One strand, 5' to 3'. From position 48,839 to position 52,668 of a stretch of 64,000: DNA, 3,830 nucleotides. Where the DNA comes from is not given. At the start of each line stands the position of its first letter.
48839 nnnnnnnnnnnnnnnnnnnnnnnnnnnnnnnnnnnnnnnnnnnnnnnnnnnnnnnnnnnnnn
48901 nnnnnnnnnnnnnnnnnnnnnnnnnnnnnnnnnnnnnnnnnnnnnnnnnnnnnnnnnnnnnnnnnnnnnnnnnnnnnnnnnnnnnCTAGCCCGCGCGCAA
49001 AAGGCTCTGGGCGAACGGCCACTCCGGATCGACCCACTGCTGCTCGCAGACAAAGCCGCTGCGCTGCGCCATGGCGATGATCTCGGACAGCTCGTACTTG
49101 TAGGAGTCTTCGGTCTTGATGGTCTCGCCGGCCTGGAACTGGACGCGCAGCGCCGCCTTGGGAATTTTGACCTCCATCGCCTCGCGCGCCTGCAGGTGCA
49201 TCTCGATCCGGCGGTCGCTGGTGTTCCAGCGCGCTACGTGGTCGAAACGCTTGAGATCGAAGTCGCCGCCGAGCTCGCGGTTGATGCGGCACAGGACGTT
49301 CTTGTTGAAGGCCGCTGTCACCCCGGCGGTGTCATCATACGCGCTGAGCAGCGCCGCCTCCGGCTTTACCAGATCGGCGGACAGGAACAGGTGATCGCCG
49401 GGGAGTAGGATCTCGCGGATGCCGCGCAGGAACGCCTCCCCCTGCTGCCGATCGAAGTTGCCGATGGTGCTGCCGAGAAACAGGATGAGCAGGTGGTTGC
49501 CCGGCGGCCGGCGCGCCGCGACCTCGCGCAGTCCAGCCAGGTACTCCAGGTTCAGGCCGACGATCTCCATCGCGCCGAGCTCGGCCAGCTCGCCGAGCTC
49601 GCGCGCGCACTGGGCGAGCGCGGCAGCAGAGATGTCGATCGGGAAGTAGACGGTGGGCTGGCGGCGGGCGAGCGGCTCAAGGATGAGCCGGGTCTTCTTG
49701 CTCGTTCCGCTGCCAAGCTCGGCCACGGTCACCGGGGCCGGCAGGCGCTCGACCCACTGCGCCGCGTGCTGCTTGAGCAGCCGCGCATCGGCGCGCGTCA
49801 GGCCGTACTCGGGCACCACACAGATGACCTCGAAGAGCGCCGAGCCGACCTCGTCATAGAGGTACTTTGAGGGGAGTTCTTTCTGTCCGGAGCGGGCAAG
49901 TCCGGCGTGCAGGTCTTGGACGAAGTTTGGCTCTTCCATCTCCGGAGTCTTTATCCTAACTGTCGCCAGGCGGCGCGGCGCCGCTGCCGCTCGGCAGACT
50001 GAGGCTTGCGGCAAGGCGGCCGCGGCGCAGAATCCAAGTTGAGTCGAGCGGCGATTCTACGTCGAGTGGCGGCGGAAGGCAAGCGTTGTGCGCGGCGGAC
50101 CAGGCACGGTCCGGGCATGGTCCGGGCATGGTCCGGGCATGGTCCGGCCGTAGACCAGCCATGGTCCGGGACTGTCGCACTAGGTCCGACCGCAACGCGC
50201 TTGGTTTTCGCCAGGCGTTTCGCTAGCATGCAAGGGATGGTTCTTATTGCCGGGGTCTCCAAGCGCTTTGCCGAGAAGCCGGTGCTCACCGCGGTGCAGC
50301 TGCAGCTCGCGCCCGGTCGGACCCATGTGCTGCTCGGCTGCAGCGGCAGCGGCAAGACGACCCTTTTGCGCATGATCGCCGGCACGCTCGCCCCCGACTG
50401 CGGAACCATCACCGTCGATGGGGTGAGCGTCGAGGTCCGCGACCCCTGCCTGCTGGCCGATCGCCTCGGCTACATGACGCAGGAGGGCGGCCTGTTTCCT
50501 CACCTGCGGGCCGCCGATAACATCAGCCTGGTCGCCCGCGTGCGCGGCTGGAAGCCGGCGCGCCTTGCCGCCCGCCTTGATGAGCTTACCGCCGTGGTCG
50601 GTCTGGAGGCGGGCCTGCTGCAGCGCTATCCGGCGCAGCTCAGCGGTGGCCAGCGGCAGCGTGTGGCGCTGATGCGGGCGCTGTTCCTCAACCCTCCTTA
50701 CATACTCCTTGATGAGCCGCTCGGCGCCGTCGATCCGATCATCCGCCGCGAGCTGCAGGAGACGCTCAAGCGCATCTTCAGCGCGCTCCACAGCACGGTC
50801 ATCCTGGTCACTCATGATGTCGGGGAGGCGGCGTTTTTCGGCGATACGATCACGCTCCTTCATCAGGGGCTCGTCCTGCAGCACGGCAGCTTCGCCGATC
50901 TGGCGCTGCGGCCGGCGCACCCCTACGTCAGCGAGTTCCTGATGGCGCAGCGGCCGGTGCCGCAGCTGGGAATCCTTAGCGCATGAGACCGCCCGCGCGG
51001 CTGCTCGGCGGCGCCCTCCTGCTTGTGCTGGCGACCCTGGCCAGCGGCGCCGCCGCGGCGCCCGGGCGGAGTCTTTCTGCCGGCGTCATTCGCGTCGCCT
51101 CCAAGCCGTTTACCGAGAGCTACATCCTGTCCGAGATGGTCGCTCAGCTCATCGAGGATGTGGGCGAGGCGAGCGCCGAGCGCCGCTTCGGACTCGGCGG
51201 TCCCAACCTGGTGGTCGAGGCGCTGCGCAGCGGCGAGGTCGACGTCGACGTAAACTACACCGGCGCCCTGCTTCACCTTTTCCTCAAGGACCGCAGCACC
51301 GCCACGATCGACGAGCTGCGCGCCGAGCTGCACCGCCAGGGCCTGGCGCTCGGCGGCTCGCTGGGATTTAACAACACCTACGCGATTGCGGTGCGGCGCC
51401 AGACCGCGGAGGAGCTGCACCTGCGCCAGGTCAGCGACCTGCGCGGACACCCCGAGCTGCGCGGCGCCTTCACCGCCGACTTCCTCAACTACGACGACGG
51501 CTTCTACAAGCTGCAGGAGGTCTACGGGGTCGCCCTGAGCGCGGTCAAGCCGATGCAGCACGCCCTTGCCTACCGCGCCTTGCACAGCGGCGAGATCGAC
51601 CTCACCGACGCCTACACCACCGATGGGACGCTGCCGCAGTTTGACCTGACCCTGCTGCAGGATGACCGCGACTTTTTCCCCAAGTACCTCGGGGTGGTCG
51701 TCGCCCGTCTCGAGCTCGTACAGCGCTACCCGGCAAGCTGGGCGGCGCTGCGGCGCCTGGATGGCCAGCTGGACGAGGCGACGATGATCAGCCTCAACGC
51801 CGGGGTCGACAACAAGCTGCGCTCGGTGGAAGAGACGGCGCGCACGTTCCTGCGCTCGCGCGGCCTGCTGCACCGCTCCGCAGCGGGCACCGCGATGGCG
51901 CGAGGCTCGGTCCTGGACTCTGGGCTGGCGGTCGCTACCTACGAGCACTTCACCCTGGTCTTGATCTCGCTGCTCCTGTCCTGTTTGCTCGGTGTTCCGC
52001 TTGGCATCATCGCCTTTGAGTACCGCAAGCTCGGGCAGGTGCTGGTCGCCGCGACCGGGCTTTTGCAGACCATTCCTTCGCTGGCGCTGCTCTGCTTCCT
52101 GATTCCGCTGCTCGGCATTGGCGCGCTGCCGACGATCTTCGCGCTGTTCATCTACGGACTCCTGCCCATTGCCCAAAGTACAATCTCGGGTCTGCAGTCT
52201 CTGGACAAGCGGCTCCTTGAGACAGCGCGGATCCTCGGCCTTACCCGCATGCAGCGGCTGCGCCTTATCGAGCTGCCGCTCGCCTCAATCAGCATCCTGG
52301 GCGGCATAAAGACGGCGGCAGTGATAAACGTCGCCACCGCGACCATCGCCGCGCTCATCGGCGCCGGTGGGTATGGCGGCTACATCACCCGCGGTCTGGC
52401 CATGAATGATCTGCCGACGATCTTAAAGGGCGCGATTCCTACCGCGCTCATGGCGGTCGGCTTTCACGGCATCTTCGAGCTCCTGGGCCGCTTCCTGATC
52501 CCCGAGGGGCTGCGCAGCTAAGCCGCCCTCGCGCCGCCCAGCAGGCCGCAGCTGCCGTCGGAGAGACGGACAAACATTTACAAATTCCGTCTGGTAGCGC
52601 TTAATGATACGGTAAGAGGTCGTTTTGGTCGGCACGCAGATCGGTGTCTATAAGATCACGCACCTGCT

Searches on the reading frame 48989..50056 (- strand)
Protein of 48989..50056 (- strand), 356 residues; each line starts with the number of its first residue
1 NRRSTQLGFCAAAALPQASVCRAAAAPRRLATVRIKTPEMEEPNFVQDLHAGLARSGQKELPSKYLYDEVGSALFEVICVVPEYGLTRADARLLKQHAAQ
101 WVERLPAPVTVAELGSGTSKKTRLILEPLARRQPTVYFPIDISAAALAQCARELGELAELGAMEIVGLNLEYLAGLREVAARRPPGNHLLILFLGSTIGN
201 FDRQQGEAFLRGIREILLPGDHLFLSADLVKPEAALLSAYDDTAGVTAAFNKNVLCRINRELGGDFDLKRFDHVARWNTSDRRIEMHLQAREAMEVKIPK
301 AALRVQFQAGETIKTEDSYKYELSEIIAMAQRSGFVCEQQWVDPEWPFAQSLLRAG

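Call 24: search_protein_families(library=pfam, proteins=[window:48989-50056:-], max_evalue=0.0001)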
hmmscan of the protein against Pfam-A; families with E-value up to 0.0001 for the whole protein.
window:48989-50056:- (356 aa): 1 family
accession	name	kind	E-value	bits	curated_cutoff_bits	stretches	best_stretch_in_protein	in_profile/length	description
PF10017.15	Methyltransf_33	-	3.3e-94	315.8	23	1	46-354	2-303/304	Histidine-specific methyltransferase, SAM-dependent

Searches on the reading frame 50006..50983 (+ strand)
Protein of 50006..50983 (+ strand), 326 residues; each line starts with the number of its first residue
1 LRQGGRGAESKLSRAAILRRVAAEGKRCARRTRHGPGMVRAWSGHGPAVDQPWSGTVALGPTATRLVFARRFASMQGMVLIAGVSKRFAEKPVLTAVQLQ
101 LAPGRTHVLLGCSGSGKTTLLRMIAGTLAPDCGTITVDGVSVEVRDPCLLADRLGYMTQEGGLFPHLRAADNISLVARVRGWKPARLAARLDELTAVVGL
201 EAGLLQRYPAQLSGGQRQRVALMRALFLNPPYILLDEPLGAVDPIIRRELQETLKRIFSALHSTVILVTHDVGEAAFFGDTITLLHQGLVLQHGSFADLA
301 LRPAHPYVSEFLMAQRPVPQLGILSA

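Call 24: search_protein_families(library=pfam, proteins=[window:50006-50983:+], max_evalue=0.0001)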
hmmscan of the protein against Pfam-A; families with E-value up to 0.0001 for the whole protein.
window:50006-50983:+ (326 aa): 2 families
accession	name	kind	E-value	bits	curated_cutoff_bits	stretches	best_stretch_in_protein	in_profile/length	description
PF00005.33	ABC_tran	-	1.8e-31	110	25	1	95-239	2-136/137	ABC transporter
PF13304.12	AAA_21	-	4.9e-05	24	27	0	207-272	233-300/304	AAA domain, putative AbiEii toxin, Type IV TA system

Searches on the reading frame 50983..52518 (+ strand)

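Call 9: search_protein_families(library=pfam, proteins=[window:50983-52518:+], max_evalue=0.001)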
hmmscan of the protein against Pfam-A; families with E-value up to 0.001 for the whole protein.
window:50983-52518:+ (512 aa): 2 families
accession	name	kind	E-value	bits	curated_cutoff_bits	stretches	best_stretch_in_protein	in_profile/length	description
PF04069.17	OpuAC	-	2.2e-50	172.1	21.2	1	36-291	3-256/257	Substrate binding domain of ABC-type glycine betaine transport system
PF00528.27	BPD_transp_1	-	1.8e-17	64.1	26.4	1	337-497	1-170/184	Binding-protein-dependent transport system inner membrane component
